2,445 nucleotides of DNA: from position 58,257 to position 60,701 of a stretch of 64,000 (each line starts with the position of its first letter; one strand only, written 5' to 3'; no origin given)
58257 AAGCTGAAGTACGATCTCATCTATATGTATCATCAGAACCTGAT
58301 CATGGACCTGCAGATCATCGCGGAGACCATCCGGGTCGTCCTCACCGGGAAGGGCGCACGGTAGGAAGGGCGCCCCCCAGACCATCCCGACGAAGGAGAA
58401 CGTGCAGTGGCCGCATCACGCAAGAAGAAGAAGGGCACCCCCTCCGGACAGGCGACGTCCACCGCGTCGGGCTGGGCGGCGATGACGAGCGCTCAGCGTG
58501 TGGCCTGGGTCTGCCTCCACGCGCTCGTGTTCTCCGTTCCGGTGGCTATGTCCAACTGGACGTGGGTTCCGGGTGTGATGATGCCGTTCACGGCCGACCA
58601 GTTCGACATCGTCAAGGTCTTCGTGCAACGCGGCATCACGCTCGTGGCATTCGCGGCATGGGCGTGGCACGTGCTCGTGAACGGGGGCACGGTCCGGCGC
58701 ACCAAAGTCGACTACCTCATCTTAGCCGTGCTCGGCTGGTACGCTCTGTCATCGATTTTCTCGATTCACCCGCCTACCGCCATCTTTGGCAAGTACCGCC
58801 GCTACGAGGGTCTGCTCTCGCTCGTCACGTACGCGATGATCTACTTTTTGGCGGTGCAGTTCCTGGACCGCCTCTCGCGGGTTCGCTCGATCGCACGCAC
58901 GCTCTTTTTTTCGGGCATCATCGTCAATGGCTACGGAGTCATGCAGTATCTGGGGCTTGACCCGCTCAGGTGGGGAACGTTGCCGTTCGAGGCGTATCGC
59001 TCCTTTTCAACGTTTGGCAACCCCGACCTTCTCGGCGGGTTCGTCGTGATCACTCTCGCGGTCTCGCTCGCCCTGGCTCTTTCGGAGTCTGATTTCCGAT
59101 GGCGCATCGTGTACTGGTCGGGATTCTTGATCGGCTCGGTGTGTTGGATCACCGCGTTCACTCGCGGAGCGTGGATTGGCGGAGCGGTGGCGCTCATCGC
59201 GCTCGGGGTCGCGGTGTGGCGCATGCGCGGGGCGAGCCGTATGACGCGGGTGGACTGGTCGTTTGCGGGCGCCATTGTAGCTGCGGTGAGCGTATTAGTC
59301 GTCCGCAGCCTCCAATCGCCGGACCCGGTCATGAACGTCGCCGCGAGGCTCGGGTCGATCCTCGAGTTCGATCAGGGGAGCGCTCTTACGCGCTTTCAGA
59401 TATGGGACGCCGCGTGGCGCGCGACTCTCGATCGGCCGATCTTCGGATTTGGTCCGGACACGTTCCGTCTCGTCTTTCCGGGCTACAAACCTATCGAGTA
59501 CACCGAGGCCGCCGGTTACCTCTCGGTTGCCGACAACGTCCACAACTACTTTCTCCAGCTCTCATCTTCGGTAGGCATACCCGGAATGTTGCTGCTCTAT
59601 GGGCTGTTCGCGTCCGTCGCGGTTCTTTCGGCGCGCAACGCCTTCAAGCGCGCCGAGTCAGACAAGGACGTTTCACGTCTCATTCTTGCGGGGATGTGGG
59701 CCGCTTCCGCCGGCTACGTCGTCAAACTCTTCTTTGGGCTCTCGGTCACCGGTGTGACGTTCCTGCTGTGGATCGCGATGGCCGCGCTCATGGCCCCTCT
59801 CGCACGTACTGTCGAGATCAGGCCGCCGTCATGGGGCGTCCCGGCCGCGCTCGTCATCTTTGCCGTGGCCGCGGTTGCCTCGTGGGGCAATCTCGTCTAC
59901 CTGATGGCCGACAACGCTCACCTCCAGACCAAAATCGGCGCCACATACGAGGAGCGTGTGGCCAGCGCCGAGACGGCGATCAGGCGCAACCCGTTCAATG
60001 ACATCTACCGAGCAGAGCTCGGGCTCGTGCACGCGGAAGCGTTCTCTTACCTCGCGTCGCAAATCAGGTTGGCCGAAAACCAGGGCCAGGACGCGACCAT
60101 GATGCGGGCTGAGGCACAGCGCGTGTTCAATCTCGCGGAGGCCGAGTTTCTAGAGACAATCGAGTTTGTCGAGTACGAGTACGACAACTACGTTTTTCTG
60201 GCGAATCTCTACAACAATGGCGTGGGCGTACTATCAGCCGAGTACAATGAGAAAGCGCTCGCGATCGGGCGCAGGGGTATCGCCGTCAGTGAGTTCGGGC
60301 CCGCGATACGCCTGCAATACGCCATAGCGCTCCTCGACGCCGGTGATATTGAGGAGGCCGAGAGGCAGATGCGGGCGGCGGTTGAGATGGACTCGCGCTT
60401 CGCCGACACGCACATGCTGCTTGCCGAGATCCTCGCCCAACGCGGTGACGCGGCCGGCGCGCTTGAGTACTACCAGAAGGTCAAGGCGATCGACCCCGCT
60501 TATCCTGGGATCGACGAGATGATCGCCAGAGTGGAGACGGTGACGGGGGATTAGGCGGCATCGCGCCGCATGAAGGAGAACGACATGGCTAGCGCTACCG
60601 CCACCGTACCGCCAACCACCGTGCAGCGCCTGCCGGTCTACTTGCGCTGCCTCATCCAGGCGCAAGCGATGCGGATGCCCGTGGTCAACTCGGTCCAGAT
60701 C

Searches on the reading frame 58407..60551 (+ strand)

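Call 67: search_protein_families(library=pfam, proteins=[window:58407-60551:+], max_evalue=0.00001)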
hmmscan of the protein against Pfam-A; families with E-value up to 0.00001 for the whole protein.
window:58407-60551:+ (715 aa): 5 families
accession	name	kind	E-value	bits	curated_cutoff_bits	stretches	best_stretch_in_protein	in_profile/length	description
PF04932.20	Wzy_C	-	6.4e-20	71.9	31.7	1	240-397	3-148/149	O-Antigen ligase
PF13432.12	TPR_16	-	4e-11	43.6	32.7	1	639-700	4-65/65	Tetratricopeptide repeat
PF07719.23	TPR_2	-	2.2e-07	30.9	27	0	666-698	1-33/34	Tetratricopeptide repeat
PF14559.12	TPR_19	-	3.4e-07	30.9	25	1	642-700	1-59/68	Tetratricopeptide repeat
PF13428.12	TPR_14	-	5.7e-07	30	23.5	0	632-675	1-44/44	Tetratricopeptide repeat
